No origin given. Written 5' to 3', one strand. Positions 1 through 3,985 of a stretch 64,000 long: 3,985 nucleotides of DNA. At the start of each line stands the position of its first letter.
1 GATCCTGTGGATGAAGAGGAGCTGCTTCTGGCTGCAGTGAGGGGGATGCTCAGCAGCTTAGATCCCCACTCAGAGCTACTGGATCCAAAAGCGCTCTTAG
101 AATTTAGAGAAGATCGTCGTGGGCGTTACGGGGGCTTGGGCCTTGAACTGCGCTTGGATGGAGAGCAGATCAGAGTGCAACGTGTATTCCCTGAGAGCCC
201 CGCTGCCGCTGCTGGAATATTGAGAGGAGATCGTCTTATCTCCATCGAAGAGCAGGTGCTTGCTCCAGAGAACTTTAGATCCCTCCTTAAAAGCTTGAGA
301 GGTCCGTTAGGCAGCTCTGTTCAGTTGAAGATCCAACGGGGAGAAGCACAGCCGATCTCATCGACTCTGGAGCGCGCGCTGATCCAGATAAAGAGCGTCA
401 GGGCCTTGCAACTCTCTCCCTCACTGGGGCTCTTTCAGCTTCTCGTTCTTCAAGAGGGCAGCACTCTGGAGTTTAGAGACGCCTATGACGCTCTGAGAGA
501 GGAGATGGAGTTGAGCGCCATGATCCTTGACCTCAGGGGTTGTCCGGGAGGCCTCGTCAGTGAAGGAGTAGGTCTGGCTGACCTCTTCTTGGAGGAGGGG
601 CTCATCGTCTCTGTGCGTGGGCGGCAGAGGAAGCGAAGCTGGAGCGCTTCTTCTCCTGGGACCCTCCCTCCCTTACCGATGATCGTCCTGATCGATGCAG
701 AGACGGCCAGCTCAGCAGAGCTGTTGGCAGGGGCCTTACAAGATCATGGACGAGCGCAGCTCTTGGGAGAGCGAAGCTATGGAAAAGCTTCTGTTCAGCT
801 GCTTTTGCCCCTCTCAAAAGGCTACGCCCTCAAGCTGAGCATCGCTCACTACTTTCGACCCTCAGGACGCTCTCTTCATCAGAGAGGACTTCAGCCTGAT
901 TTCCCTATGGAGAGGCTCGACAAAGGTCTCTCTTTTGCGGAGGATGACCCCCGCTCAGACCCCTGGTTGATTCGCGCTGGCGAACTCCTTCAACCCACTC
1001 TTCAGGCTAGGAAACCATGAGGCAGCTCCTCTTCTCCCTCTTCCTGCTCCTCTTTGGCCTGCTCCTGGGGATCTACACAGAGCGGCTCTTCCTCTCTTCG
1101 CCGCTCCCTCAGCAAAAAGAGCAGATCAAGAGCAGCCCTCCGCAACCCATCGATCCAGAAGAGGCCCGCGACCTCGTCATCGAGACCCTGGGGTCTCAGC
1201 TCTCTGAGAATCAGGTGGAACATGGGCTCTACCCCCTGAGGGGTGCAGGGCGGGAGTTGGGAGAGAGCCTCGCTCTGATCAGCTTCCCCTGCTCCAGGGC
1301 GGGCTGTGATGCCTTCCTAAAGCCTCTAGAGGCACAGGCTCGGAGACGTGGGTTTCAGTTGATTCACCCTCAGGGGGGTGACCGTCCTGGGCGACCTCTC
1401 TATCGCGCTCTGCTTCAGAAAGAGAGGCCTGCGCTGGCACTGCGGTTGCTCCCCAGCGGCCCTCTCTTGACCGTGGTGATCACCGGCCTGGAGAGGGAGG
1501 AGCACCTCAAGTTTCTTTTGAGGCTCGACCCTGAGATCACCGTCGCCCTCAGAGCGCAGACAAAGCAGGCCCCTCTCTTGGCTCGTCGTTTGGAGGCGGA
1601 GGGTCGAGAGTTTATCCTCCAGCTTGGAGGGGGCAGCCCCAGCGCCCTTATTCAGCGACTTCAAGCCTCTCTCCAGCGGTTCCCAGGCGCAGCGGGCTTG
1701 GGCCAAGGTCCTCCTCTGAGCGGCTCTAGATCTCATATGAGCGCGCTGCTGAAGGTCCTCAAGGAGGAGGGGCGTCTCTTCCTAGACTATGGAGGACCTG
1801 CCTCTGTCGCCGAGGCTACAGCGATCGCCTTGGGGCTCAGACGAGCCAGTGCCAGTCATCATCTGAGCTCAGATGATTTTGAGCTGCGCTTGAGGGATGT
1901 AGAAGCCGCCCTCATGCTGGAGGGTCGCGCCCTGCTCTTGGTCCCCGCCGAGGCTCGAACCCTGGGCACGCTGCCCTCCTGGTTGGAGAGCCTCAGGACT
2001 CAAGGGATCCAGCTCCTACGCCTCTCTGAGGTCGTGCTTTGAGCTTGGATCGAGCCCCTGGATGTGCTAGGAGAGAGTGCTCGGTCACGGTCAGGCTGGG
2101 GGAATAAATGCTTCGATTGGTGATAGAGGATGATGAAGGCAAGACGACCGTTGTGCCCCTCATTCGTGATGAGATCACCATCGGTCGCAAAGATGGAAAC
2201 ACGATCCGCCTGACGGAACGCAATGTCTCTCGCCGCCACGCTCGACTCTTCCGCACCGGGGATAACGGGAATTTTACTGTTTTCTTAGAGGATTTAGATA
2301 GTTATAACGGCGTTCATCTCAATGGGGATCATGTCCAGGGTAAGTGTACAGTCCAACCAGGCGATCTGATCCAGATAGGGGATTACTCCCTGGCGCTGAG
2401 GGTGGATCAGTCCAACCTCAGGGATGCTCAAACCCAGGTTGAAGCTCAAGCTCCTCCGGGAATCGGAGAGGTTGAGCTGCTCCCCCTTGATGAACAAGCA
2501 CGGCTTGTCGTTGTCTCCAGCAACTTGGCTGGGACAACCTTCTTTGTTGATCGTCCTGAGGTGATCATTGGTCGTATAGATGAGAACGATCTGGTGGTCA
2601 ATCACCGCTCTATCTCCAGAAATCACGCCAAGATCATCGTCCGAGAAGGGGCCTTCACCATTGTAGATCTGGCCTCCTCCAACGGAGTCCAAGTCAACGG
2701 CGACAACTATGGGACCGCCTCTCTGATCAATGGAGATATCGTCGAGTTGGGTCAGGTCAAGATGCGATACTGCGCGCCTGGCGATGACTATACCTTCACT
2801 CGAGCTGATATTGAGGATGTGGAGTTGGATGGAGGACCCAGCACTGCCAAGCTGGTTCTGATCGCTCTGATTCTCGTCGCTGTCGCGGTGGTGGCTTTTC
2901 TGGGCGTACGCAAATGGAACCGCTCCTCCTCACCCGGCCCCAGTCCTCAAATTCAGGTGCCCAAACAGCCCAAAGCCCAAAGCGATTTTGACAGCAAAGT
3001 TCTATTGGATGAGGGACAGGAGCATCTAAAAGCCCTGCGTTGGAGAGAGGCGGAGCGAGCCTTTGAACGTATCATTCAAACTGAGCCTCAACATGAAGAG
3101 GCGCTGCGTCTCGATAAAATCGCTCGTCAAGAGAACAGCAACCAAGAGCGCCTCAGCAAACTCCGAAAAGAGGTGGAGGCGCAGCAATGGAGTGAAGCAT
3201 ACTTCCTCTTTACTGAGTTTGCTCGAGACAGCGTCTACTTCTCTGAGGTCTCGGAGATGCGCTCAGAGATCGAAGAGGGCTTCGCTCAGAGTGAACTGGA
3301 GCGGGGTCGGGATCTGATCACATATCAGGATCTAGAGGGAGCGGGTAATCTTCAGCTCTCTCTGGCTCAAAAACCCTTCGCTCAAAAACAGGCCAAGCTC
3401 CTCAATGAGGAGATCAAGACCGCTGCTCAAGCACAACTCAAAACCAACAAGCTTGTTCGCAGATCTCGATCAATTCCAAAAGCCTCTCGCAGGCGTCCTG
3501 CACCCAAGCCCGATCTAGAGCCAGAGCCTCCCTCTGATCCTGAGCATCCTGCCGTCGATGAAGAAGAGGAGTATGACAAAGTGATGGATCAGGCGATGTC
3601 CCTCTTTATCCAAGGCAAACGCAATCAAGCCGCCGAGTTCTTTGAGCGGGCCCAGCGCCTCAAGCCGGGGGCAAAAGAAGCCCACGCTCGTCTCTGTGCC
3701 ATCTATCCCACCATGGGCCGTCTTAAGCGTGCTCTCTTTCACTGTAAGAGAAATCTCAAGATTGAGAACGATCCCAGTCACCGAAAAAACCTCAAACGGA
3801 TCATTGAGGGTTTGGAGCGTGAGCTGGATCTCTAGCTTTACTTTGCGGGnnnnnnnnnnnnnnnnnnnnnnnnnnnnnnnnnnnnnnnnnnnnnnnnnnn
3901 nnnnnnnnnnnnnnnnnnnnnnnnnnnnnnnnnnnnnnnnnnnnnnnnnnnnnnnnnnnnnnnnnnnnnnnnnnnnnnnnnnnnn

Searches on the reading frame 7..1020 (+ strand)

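Call 27: search_protein_families(library=pfam, proteins=[window:7-1020:+], max_evalue=0.00001)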
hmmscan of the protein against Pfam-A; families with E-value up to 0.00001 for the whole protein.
window:7-1020:+ (337 aa): 3 families
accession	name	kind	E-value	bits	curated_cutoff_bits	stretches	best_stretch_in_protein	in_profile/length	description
PF03572.23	Peptidase_S41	-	1.8e-41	141.9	24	1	148-300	10-164/165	Peptidase family S41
PF17820.7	PDZ_6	-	9.9e-08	32.1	27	1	58-111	3-54/54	PDZ domain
PF13180.12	PDZ_2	-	3.2e-07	31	27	1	42-113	1-71/80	PDZ domain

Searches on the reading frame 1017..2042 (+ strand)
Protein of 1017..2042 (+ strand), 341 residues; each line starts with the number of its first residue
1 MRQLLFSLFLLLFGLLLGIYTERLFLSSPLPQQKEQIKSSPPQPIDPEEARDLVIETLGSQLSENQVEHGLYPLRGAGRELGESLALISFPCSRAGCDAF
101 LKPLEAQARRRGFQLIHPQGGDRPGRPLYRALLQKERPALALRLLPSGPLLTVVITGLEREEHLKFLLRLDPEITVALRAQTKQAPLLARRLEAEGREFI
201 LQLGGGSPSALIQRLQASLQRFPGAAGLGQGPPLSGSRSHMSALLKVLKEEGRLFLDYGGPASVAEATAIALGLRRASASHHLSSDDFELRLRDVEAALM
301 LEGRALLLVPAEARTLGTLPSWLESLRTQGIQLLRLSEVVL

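Call 27: search_protein_families(library=pfam, proteins=[window:1017-2042:+], max_evalue=0.00001)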
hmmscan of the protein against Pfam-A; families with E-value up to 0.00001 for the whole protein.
window:1017-2042:+ (341 aa): 1 family
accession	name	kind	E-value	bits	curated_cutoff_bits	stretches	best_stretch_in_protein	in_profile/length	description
PF04748.18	Polysacc_deac_2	-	1.5e-17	63.8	27.5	1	153-339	1-211/212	Divergent polysaccharide deacetylase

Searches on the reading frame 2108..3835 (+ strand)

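Call 27: search_protein_families(library=pfam, proteins=[window:2108-3835:+], max_evalue=0.00001)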
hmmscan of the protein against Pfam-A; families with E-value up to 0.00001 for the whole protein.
window:2108-3835:+ (575 aa): 5 families
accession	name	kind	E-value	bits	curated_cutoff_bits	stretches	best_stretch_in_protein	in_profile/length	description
PF00498.31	FHA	-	1.3e-30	106.1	20.7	2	152-215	1-67/67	FHA domain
PF16697.10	Yop-YscD_cpl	-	1.5e-23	83.3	33.2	2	141-223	8-92/94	Inner membrane component of T3SS, cytoplasmic domain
PF00515.34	TPR_1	-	1.5e-07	31.4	27.8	0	496-520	8-32/34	Tetratricopeptide repeat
PF14559.12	TPR_19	-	1.5e-06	28.9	25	0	499-555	1-57/68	Tetratricopeptide repeat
PF07719.23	TPR_2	-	1.5e-06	28.3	27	0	495-521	7-33/34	Tetratricopeptide repeat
